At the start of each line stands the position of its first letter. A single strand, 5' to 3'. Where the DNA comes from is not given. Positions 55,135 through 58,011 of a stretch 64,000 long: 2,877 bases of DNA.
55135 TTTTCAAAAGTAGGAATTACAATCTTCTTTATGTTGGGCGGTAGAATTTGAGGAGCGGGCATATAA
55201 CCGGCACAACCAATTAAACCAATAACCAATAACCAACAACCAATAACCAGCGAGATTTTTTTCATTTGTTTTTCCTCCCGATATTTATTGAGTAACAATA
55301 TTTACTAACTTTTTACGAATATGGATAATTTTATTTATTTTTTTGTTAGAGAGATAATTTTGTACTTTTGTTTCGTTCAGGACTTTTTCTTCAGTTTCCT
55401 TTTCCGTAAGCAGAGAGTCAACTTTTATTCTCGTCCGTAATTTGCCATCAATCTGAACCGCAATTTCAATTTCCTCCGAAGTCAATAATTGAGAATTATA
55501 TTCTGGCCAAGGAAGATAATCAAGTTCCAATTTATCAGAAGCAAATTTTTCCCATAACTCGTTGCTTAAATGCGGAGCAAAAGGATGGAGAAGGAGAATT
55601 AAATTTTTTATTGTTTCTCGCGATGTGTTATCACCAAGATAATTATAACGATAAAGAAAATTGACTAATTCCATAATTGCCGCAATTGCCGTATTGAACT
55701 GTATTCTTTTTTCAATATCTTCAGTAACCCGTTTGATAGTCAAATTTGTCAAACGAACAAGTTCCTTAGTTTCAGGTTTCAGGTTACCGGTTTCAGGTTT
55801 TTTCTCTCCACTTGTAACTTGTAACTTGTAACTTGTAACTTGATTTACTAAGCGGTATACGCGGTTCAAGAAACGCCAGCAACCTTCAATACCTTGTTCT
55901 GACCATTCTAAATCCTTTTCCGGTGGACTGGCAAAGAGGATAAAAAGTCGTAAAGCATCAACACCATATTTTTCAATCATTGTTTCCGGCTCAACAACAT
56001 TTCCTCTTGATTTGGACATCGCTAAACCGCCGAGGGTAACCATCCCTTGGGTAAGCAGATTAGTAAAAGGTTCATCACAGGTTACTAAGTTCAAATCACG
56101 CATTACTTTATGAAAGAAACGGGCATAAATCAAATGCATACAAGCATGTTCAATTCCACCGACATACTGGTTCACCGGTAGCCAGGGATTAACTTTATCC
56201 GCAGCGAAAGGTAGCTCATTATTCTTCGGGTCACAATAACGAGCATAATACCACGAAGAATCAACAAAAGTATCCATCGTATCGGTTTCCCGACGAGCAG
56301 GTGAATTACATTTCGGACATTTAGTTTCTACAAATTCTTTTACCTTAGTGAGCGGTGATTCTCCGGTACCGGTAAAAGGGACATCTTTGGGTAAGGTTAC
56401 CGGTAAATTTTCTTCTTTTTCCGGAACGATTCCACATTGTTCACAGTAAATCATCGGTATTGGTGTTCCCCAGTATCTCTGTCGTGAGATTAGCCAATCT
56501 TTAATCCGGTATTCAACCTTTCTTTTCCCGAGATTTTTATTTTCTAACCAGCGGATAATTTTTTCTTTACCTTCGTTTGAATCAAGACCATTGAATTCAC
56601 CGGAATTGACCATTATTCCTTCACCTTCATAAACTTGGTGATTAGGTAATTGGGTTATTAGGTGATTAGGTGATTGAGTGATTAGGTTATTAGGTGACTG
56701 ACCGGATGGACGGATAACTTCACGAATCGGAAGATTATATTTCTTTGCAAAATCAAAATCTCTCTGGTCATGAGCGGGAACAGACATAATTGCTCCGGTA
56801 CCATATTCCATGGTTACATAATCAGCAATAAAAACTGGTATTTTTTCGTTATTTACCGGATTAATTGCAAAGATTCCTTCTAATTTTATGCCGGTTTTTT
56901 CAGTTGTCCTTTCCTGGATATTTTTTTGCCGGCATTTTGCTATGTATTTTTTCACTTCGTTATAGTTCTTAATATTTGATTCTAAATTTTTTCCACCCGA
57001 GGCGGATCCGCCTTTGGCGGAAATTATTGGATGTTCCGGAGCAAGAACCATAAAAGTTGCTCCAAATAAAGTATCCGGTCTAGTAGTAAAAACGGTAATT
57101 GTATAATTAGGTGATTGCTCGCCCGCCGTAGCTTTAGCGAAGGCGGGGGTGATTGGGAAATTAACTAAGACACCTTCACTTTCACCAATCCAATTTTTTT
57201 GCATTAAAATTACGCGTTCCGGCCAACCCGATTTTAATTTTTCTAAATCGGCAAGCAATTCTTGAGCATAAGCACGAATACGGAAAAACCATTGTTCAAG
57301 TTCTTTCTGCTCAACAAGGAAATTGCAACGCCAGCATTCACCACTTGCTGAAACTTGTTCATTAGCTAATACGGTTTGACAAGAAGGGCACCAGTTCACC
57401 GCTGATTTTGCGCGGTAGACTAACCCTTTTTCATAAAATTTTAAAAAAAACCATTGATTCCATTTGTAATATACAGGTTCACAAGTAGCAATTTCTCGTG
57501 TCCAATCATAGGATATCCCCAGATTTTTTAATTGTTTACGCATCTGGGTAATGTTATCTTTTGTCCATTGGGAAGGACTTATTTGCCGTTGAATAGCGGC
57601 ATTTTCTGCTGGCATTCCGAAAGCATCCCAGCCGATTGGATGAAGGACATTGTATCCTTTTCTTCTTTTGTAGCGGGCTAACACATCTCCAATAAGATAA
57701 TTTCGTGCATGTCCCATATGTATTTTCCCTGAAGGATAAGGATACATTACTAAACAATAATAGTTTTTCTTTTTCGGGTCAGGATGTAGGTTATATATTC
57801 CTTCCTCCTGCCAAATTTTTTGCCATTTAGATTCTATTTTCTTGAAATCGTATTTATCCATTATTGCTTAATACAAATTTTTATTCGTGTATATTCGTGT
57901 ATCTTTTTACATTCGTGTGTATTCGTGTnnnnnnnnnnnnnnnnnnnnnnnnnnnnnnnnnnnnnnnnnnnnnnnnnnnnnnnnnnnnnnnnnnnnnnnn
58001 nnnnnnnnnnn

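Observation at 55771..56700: leuS carries two repeat insertions: (ACTTGTA)x4 with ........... duplication at 55771-55838 and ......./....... heptamers at 56636-56700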

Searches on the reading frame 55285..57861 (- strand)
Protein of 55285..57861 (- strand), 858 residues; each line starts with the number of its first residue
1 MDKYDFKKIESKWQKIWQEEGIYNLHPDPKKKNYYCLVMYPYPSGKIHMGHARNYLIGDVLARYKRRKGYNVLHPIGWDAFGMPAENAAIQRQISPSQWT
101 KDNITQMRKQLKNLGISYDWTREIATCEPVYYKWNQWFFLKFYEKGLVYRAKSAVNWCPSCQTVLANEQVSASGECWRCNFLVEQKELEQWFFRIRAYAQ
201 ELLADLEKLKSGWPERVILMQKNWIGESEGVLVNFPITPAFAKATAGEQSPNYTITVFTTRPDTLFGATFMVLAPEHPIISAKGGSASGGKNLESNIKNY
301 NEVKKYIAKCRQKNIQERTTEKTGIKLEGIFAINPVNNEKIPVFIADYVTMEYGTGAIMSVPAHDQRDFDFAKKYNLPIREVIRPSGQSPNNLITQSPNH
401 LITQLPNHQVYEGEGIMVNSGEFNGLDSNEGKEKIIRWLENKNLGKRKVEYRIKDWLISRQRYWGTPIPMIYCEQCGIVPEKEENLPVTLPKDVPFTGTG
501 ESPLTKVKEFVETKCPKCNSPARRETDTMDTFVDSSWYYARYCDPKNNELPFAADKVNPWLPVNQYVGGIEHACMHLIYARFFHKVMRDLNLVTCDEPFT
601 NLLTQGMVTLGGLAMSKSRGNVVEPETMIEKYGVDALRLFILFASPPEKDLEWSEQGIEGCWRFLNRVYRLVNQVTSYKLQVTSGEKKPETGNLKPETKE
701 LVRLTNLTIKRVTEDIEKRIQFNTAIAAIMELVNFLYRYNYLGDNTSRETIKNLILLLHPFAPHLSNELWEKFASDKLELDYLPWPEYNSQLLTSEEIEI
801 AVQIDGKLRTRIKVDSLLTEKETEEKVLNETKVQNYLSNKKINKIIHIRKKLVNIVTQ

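Call 5: search_solved_structures(query=window:55285-57861:-, show_alignments=2)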
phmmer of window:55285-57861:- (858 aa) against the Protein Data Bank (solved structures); distinct sequences matched with E-value up to 0.001: 82 (the best 60 are shown).
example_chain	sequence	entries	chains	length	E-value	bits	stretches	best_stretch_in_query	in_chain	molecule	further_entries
1h3n_A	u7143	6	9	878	5.2e-264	881.3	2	1-609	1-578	LEUCYL-TRNA SYNTHETASE | AMINOACYL-TRNA SYNTHETASE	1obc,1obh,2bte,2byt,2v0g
2v0c_A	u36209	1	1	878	6.5e-263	877.6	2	1-609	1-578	AMINOACYL-TRNA SYNTHETASE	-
6q89_A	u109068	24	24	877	6.1e-235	785.1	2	4-610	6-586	Leucine--tRNA ligase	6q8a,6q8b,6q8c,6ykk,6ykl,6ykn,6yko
7nty_A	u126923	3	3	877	1.6e-234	783.7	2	4-610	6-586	Leucine--tRNA ligase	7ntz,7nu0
7nua_A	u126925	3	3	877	3e-234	782.8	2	4-610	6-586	Leucine--tRNA ligase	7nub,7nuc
7nu1_A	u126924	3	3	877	5e-234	782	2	4-610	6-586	Leucine--tRNA ligase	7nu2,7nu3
3zgz_A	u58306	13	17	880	2.7e-231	773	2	3-611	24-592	LEUCINE--TRNA LIGASE | LEUCYL-TRNA SYNTHETASE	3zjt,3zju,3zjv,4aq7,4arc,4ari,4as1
5omw_A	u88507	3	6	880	1.2e-230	770.8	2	3-611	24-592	Leucine--tRNA ligase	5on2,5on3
9twr_A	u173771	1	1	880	1.3e-230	770.8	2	3-611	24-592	Leucine--tRNA ligase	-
9twt_A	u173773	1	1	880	1.5e-230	770.5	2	3-611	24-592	Leucine--tRNA ligase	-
9tjw_A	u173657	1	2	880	1.7e-230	770.4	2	3-611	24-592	Leucine--tRNA ligase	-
9tws_A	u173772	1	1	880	1.8e-230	770.3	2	3-611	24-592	Leucine--tRNA ligase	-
9twv_A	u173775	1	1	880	3.3e-230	769.4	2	3-611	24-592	Leucine--tRNA ligase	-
9twu_A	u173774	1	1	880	5.6e-230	768.7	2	3-611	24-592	Leucine--tRNA ligase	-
9tjv_A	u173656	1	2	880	1.4e-229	767.3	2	3-611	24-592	Leucine--tRNA ligase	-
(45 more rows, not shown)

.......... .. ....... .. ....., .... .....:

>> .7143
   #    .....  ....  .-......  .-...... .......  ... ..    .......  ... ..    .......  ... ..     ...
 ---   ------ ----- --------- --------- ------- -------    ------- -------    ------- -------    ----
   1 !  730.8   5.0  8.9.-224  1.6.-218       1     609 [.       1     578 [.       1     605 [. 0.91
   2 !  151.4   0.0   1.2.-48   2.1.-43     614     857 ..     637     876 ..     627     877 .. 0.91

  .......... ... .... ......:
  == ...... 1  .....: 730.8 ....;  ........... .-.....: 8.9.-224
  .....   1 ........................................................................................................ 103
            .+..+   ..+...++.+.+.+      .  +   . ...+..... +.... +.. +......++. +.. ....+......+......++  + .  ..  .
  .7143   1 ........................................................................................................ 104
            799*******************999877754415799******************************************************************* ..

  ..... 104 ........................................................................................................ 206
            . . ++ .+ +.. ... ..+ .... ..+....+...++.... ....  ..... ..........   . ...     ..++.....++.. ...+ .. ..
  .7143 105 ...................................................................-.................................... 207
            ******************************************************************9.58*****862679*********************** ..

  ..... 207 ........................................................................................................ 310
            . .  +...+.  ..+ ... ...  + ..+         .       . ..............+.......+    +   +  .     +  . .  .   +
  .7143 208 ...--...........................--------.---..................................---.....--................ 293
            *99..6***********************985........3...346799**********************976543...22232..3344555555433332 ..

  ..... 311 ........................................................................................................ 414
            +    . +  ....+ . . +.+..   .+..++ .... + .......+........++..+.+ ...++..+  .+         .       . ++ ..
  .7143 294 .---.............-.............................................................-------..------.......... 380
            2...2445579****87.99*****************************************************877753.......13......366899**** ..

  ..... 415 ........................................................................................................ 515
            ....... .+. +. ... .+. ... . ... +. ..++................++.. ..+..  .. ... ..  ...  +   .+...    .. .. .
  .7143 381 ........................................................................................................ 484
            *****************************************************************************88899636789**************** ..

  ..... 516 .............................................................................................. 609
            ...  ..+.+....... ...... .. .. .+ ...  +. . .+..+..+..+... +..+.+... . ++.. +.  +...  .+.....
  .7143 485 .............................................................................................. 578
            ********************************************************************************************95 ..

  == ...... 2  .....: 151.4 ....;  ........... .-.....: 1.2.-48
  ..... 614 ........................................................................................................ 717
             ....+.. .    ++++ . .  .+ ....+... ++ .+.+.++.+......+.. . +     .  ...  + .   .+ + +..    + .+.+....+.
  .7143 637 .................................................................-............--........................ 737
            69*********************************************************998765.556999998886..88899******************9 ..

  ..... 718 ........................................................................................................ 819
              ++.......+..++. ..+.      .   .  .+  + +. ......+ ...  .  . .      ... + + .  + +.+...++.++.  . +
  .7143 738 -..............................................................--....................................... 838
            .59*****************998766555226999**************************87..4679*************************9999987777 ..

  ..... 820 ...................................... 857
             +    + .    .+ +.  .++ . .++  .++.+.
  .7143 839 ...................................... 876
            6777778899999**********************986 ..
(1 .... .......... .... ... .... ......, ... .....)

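Call 7: find_encoding_contigs(protein=window:55285-57861:-, flank=10000, max_places=6)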
Protein window:55285-57861:- (858 aa): no gene with exactly this product is on record in the collection.
